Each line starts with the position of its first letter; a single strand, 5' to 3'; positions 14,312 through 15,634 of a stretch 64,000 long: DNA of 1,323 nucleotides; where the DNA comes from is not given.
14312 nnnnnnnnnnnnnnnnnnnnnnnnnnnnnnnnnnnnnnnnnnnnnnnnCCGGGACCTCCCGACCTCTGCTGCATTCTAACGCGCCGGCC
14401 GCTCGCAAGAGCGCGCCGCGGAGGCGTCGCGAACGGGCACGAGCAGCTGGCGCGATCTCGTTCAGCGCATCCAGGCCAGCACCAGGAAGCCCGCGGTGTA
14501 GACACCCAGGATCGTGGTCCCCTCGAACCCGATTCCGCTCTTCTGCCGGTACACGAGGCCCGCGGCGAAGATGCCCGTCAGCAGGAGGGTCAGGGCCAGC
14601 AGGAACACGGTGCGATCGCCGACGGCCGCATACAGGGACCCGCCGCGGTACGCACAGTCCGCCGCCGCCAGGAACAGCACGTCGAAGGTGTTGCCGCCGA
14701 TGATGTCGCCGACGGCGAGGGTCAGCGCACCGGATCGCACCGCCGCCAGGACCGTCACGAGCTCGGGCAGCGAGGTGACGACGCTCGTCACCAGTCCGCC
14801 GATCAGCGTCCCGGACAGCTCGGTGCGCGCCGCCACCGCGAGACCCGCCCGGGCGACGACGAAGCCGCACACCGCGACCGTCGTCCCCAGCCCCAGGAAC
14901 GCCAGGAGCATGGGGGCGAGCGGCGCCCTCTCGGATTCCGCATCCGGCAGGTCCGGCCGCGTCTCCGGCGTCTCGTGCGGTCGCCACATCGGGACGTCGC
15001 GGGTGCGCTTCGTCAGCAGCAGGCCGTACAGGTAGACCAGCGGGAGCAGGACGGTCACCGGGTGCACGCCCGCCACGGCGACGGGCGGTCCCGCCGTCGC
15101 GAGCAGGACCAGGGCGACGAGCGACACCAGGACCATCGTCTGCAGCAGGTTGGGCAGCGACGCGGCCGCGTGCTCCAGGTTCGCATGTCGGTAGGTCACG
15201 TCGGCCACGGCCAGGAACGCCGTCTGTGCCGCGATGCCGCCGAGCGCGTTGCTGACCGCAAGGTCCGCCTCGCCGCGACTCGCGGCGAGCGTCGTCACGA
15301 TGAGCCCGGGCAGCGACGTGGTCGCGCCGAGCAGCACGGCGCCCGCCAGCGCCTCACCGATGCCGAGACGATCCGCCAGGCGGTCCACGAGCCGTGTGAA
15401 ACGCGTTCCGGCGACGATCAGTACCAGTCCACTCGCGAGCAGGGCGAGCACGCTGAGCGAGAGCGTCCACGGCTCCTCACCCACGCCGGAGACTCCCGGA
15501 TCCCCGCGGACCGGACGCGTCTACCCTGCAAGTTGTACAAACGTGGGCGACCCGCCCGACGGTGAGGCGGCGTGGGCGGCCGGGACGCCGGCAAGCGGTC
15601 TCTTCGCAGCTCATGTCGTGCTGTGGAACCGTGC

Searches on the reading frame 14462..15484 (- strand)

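Call 4: search_protein_families(library=pfam, proteins=[window:14462-15484:-], max_evalue=0.01)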
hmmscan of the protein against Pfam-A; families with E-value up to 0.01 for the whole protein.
window:14462-15484:- (340 aa): 1 family
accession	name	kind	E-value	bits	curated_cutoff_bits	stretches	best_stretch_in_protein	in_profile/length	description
PF01699.29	Na_Ca_ex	-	8.1e-24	84.7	24.9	2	11-129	2-121/151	Sodium/calcium exchanger protein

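Call 6: search_protein_families(library=ncbifam, proteins=[window:14462-15484:-], max_evalue=0.001)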
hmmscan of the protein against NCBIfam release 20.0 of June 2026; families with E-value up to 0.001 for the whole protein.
window:14462-15484:- (340 aa): 3 families
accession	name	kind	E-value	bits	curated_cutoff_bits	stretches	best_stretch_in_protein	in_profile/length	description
TIGR00367.1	TIGR00367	hypoth_equivalog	3.6e-24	85.4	179.65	2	188-328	170-308/312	calcium/sodium antiporter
NF008005.0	PRK10734.1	equivalog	1.5e-18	67.1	432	1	12-337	4-317/325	calcium/sodium antiporter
TIGR00927.1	2A1904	subfamily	1.5e-06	26.2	710.1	1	36-121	1072-1159/1209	K+-dependent Na+/Ca+ exchanger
